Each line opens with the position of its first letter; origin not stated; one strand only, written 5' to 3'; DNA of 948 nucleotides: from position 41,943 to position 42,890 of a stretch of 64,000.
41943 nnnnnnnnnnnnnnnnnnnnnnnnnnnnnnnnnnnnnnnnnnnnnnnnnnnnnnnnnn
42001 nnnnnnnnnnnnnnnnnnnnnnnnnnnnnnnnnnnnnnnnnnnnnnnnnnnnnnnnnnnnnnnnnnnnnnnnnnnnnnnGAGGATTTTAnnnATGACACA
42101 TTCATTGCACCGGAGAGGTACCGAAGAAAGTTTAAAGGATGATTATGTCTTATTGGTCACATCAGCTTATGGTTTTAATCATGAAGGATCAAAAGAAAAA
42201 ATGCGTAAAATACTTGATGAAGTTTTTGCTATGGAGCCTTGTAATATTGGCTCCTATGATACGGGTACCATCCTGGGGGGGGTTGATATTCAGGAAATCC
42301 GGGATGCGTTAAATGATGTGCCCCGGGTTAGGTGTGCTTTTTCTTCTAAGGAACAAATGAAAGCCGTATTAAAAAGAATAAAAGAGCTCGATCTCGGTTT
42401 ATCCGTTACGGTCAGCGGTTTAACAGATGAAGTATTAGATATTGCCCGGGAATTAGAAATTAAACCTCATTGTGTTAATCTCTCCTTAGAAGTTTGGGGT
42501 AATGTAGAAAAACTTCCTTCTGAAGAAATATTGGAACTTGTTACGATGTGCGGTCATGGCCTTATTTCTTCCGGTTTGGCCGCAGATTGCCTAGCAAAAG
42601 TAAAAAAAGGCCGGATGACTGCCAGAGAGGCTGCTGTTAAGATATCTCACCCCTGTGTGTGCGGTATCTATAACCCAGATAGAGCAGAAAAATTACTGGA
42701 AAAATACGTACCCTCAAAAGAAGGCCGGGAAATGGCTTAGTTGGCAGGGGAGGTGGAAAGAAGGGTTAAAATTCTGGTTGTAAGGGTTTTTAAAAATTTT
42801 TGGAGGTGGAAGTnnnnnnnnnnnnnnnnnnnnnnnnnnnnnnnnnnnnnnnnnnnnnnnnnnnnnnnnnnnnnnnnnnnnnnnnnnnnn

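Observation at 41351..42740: Divergent second copy of the A+B module directly after an Ldh_2 dehydrogenase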

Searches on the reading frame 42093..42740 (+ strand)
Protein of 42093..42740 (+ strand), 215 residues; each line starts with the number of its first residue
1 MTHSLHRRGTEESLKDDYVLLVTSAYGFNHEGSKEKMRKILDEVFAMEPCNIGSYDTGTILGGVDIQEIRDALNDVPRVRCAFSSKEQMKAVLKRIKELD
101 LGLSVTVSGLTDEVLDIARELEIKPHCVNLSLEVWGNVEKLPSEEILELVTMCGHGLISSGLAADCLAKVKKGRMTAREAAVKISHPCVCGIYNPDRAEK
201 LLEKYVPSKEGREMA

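Call 3: search_protein_families(library=pfam, proteins=[window:42093-42740:+], max_evalue=0.01)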
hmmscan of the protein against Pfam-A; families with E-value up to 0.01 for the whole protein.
window:42093-42740:+ (215 aa): 0 families

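Call 9: search_protein_families(library=ncbifam, proteins=[window:42093-42740:+], max_evalue=0.01)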
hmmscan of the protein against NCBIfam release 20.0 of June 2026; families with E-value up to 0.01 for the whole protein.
window:42093-42740:+ (215 aa): 1 family
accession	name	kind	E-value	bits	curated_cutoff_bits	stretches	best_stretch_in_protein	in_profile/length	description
NF041836.1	rnfB_Methano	equivalog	0.0056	16.1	445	1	30-83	57-110/265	Rnf electron transport complex subunit RnfB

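Call 11: search_solved_structures(query=window:42093-42740:+, max_evalue=10)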
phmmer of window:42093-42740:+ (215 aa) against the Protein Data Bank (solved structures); distinct sequences matched with E-value up to 10: 2.
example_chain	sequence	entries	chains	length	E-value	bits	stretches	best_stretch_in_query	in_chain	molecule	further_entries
1u5m_A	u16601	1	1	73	0.53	13.2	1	42-81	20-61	alpha 1 type II collagen isoform 1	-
5nir_A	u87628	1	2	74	0.76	12.7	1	42-81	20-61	Collagen alpha-1(II) chain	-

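Call 13: find_homologous_proteins(query=window:42093-42740:+, max_evalue=0.001)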
Query window:42093-42740:+ (215 aa): 1549 proteins with E <= 0.001 among 2031 candidates; the best 120 are listed.
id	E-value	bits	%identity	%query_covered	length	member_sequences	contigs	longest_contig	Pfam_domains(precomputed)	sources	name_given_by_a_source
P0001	7.7e-138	475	100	100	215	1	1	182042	-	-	-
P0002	5.9e-123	426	89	100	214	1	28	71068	-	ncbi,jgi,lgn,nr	ncbi:MAG: hypothetical protein PWQ67_624 [Clostridia bacterium]|jgi:hypothetical protein|nr:hypothet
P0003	1.0e-121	422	87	100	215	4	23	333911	-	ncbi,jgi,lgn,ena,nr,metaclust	ncbi:MAG: hypothetical protein VR72_00690 [Clostridiaceae bacterium BRH_c20a]|nr:MAG: hypothetical p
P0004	1.1e-120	419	88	98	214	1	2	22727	-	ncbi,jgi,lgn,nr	ncbi:MAG: hypothetical protein JM58_13490 [Peptococcaceae bacterium BICA1-8]|nr:MAG: hypothetical pr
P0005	2.6e-120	418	86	99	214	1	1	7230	-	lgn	-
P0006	3.4e-120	417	88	97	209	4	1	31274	-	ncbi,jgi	ncbi:MAG: hypothetical protein ACOYJ1_01235 [Peptococcales bacterium]|jgi:hypothetical protein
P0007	9.8e-117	406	87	96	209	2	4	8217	-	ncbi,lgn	-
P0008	4.2e-108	378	81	97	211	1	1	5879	-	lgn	-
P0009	2.3e-91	323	71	96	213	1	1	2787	-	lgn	-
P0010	2.9e-88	313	65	96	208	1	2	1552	-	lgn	-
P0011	4.3e-88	312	67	96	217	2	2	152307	-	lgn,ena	-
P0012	8.3e-88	311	63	99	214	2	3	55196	-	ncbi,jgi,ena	-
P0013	8.4e-88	311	67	96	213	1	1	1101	-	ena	-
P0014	2.2e-87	310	61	98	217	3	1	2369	-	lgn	-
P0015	5.7e-87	309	67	96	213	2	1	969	-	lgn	-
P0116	3.9e-74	267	58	97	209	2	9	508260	-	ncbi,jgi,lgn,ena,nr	ncbi:MAG: hypothetical protein APF84_01940 [Gracilibacter sp. BRH_c7a]|nr:MAG: hypothetical protein 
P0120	4.8e-74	266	60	97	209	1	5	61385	-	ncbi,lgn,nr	ncbi:MAG: hypothetical protein HFF50_07830 [Lawsonibacter sp.]|nr:hypothetical protein [Lawsonibacte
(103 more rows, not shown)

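Call 15: find_related_loci(query=A1, collection=genome_contigs, flank=10000)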
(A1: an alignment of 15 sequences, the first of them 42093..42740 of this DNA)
Query A1 (215 aa) in genome_contigs; peptide patterns used: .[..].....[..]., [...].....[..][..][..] (x = any residue, [..] = any of these).
597 stretches matched a pattern (row limit reached: there are more); 579 encode a relative of the query (tblastn E <= 1e-3); the best 80 are kept; 73 distinct loci.
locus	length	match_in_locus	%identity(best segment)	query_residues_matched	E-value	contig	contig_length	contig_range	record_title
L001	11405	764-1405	89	1-215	2e-128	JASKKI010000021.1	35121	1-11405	MAG: Clostridia bacterium isolate DJKA51_ANT-F21_bin.3 scaffold_131, whole genome shotgun sequence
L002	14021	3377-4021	87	1-215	6e-128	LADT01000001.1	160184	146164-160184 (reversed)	MAG: Clostridiaceae bacterium BRH_c20a BRHa_1002414, whole genome shotgun sequence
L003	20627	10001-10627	89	1-209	3e-126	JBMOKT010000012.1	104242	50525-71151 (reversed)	MAG: Bacillota bacterium isolate Betzabe_MAG005 MAG005_12, whole genome shotgun sequence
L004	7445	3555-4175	86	1-207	3e-122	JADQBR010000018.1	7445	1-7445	MAG: Bacillota bacterium isolate Soudan_17 NODE_2536_length_7445_cov_14.183627, whole genome shotgun sequence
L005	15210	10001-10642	63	1-213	3e-93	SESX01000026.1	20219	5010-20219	MAG: Candidatus Acetocimmeria pyornia isolate JdFRolivine-5 26, whole genome shotgun sequence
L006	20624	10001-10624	63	1-208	1e-92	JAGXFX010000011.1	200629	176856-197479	MAG: Soehngenia sp. isolate LH_M25 k141_344670, whole genome shotgun sequence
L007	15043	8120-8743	64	1-208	9e-93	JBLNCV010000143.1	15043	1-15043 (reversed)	MAG: Syntrophothermus sp. isolate MAG116 PRJNA950955_bin24_renamed_142, whole genome shotgun sequence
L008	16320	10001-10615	64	1-205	1e-92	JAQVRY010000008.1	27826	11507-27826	MAG: Tissierellia bacterium isolate STF1_261 NODE_3766_length_27826_cov_41.036319_Sandtown_F1, whole genome shotgun sequ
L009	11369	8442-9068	64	1-209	2e-89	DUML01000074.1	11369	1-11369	MAG TPA_asm: Peptococcaceae bacterium isolate AS04akNAM_59 46187_AS04, whole genome shotgun sequence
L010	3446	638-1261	63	1-208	6e-90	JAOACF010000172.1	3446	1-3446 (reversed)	MAG: Negativicutes bacterium isolate SKW2 NODE_171_length_3446_cov_7.785396, whole genome shotgun sequence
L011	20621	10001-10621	64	1-207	2e-88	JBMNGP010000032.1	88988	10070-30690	MAG: Desulfitobacteriia bacterium isolate SBF912LR0HQ0036 contig_52407, whole genome shotgun sequence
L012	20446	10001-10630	67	1-210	2e-87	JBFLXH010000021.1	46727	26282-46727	MAG: Bacillota bacterium isolate MAG053 MAG053_21, whole genome shotgun sequence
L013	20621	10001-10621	61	1-207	3e-85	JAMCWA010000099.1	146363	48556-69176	MAG: Bacillota bacterium isolate FK_Sedi_B_Bin.70 NODE_131_length_146363_cov_3.80414, whole genome shotgun sequence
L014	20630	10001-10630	60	1-210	9e-85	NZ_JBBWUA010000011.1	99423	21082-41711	Desulfitobacterium sp. THU1 Unigene11, whole genome shotgun sequence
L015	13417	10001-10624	62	1-208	2e-88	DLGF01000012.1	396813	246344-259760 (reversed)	MAG TPA_asm: Sporomusaceae bacterium UBA7701 UBA7701_contig_39, whole genome shotgun sequence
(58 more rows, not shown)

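Call 28: predict_structure(alignment_id=A3)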
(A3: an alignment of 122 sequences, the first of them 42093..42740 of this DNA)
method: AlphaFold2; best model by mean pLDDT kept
length: 215 residues; sequences in the alignment: 122
mean_pLDDT: 91.5   pTM: 0.87
mean pLDDT of the five models: 91.5, 91.4, 91.1, 91.1, 89.6
residues with pLDDT >= 90: 163; 70-90: 42; 50-70: 6; < 50: 4
segments of 3 or more residues with pLDDT < 50: 213-215
pLDDT, mean of each block of 10 residues (from residue 1): 75 96 90 93 95 92 92 86 97 97 95 97 94 83 93 91 98 98 95 97 89 49
secondary structure, 60 per line:
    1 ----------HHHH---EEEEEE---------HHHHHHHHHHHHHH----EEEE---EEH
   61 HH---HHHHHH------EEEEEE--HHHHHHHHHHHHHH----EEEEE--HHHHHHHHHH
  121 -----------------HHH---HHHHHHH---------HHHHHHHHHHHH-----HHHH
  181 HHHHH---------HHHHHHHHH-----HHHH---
elements in order: H11-14 E18-23 H33-46 E51-54 H66-71 E78-83 H86-99 E104-108 H111-120 H144-150 H160-171 H177-185 H195-203 H209-212

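Call 32: fold_search(model_id=the predicted structure, library=pdb)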
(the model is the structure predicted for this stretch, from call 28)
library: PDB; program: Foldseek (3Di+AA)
matches with E <= 10: 748; with E <= 0.001: 0
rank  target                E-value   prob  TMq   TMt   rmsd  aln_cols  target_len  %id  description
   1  9rfu_D                2.8e-02  0.33  0.23  0.09  20.9       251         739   12  M.tuberculosis MmpS5L5-acpM complex (released 2025-08-13)
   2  2xlj_A                3.7e-02  0.85  0.25  0.28   6.9       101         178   16  Crystal structure of the Csy4-crRNA complex, hexagonal form (released 2010-09-22)
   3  2xli_A                3.9e-02  0.85  0.25  0.30   6.6       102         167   16  Crystal structure of the Csy4-crRNA complex, monoclinic form (released 2010-09-22)
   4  2xlk_A                3.9e-02  0.69  0.25  0.27  19.0       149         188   15  Crystal structure of the Csy4-crRNA complex, orthorhombic form (released 2010-09-22)
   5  4al7_A                7.3e-02  0.75  0.25  0.31   6.8       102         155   18  Crystal structure of the Csy4-minimal crRNA complex (released 2012-06-13)
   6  6fxd_A                7.7e-02  0.92  0.32  0.49   7.7       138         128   12  Crystal structure of MupZ from Pseudomonas fluorescens (released 2019-03-06)
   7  2xlk_B                8.1e-02  0.75  0.25  0.28   6.5        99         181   15  Crystal structure of the Csy4-crRNA complex, orthorhombic form (released 2010-09-22)
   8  8zkp_A                8.1e-02  0.20  0.22  0.08  22.2       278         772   10  Cryo-EM structure of the efflux transporter MmpL5/MmpS5 from Mycobacterium tuberculosis, C3 symmetry (released 2025-05-21)
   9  6wxo_B                9.6e-02  0.75  0.26  0.30   8.9       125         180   13  De novo TIM barrel-ferredoxin fold fusion homodimer with 2-histidine 2-glutamate centre TFD-HE (released 2020-11-25)
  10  6fxd_B                1.0e-01  0.82  0.29  0.45   7.1       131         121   14  Crystal structure of MupZ from Pseudomonas fluorescens (released 2019-03-06)
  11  4al6_A                1.1e-01  0.66  0.25  0.31   6.7       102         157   16  Crystal structure of the S148ACsy4-crRNA complex (released 2012-06-13)
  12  3bh6_B                1.5e-01  0.57  0.24  0.18  12.8       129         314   15  Crystal structure of the RP2-Arl3 complex bound to GppNHp (released 2008-03-25)
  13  2bx6                  1.5e-01  0.54  0.25  0.18  12.5       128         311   15  Crystal Structure of the human Retinitis Pigmentosa protein 2 (RP2) (released 2006-01-18)
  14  9syj_C                1.5e-01  0.28  0.27  0.10  19.5       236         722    8  Asymmetric hexameric MmpS4-MmpL4 complex from Mycobacterium tuberculosis with "short" coiled-coil domain (released 2026-01-28)
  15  4al5_A                1.7e-01  0.60  0.25  0.28   6.6       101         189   16  Crystal structure of the Csy4-crRNA product complex (released 2012-06-13)
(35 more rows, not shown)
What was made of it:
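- On ACT / PII / DUF77-like ferredoxin-fold ligand-binding domains: For B the best E-value is 0.028 (call 32).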

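Call 39: find_encoding_contigs(protein=P0120, flank=10000, max_places=2)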
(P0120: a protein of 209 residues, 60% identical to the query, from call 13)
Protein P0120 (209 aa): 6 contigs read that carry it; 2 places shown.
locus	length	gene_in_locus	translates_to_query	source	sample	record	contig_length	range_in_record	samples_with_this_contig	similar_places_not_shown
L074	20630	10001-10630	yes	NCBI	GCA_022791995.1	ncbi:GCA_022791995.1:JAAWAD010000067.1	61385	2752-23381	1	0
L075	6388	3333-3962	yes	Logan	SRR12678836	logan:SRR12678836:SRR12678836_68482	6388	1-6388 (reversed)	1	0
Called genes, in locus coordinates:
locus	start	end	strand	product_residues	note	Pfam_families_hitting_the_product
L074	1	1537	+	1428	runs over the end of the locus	?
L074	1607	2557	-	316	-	PF00561:Abhydrolase_1, PF12146:Hydrolase_4, PF12697:Abhydrolase_6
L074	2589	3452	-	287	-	PF00126:HTH_1, PF03466:LysR_substrate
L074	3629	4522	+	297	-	PF03446:NAD_binding_2 (weak), PF09130:DUF1932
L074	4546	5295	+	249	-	PF00037:Fer4, PF12797:Fer4_2 (weak), PF12837:Fer4_6 (weak), PF12838:Fer4_7, PF13187:Fer4_9 (weak), PF13237:Fer4_10, PF14697:Fer4_21 (weak)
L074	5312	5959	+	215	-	-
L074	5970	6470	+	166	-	PF07331:TctB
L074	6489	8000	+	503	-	PF01970:TctA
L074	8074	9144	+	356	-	PF03401:TctC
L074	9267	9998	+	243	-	PF00037:Fer4, PF12797:Fer4_2 (weak), PF12837:Fer4_6 (weak), PF12838:Fer4_7 (weak), PF13237:Fer4_10 (weak), PF14697:Fer4_21 (faint)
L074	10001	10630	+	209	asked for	-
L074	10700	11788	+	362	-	PF02615:Ldh_2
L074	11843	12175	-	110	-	PF01638:HxlR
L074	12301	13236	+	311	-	PF04055:Radical_SAM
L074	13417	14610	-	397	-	-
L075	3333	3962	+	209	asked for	-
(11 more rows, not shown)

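Call 40: find_encoding_contigs(protein=P0116, flank=10000, max_places=2)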
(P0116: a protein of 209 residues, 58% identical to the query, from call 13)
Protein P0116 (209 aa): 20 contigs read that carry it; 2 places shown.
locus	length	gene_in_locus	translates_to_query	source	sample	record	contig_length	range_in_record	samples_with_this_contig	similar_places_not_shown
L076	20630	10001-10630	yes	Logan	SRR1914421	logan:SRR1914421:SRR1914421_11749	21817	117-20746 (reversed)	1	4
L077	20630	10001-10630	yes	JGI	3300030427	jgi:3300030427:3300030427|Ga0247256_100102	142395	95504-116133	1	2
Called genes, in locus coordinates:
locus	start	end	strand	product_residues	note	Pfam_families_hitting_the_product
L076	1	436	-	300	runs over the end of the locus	PF00126:HTH_1, PF03466:LysR_substrate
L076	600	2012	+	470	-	PF21135:DRL_cat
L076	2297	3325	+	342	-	PF04166:PdxA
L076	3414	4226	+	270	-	PF01261:AP_endonuc_2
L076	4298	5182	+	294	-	PF03446:NAD_binding_2, PF03807:F420_oxidored, PF14833:NAD_binding_11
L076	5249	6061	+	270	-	PF01261:AP_endonuc_2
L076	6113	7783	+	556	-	PF00920:ILVD_EDD_N, PF24877:ILV_EDD_C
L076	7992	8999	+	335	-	PF03401:TctC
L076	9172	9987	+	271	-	PF00037:Fer4, PF12797:Fer4_2 (weak), PF12837:Fer4_6 (weak), PF12838:Fer4_7 (weak), PF13237:Fer4_10 (weak), PF25160:LdpA_Fe-S-bd (weak)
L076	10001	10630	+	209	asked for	-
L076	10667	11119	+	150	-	PF07331:TctB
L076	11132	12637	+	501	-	PF01970:TctA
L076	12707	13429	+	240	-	PF00037:Fer4, PF12797:Fer4_2 (faint), PF12837:Fer4_6 (weak), PF12838:Fer4_7 (weak), PF13187:Fer4_9 (weak), PF13237:Fer4_10 (faint), PF13484:Fer4_16 (faint), PF14697:Fer4_21 (weak), +1 more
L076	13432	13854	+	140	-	-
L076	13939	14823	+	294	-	PF00701:DHDPS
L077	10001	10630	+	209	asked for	-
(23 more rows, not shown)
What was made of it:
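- NuoE/NuoF-GltD-like genes close the Gracilibacter locus (call 40).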

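Call 43: search_protein_families(library=pfam, alignment_id=A3, max_evalue=5)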
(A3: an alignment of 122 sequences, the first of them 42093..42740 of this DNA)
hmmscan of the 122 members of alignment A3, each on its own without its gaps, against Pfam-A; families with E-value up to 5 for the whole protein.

A. member 1, window:42093-42740:+ (215 aa): 1 family
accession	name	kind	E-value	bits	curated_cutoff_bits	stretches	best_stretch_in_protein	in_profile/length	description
PF09875.14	DUF2102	-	0.1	12.8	25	1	19-56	26-63/103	Uncharacterized protein conserved in archaea (DUF2102)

B. families by the number of members that match (of 122 scanned): 35 families (the first 25 are shown)
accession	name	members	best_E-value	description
PF02637.23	GatB_Yqey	45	0.0043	GatB domain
PF08544.19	GHMP_kinases_C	16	0.002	GHMP kinases C terminal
PF09947.15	DUF2180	15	0.04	Uncharacterized protein conserved in archaea (DUF2180)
PF04055.27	Radical_SAM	12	0.0063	Radical SAM superfamily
PF22746.1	SHOCT-like_DUF2089-C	9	0.0056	SHOCT-like domain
PF09012.17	FeoC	8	0.022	FeoC like transcriptional regulator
PF18330.7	Lig_C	7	0.068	Ligase Pab1020 C-terminal region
PF04355.18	BamE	5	0.063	Outer membrane protein assembly factor BamE domain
PF24024.1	DUF7336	3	0.014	Domain of unknown function (DUF7336)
PF09875.14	DUF2102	3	0.044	Uncharacterized protein conserved in archaea (DUF2102)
PF05225.22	HTH_psq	3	0.063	helix-turn-helix, Psq domain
PF01469.24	Pentapeptide_2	3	0.19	Pentapeptide repeats (8 copies)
PF09382.16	RQC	2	0.0049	RQC domain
PF10451.15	Stn1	2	0.01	Telomere regulation protein Stn1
PF21120.3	MCM_WH_arc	2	0.039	Archaeal MCM, winged-helix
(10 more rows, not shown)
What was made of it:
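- Tried and rejected: I rejected these as uninformative (call 43).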

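Call 51: search_protein_representatives(alignment_id=A1)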
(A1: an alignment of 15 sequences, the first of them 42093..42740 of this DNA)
Query: 15 sequences, 212 profile positions. Proteins with E-value up to 0.001 (for the whole library): 831; up to 1e-10: 486; up to 1e-30: 227. The best 150 are listed.
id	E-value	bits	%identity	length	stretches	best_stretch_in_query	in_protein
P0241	3.6e-76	271.9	-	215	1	1-205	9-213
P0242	2.0e-70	253.1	-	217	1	1-207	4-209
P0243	1.2e-66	240.8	-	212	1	1-208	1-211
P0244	1.9e-65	236.8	-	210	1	1-208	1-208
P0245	9.7e-65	234.5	-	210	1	1-202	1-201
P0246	7.8e-64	231.6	-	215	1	1-207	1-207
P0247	8.1e-64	231.5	-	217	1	1-206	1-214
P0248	1.2e-63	231.0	-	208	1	1-204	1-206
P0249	1.0e-62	227.9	-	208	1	1-207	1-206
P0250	1.8e-62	227.1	-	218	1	1-209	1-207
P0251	3.1e-62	226.3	-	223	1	1-207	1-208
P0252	5.2e-62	225.6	-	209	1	1-204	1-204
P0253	5.9e-62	225.4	-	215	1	1-210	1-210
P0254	9.4e-62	224.8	-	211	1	1-206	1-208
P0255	9.7e-62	224.7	-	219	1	1-207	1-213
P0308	1.2e-53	198.2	-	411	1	2-209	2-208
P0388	8.4e-42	159.6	-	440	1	1-205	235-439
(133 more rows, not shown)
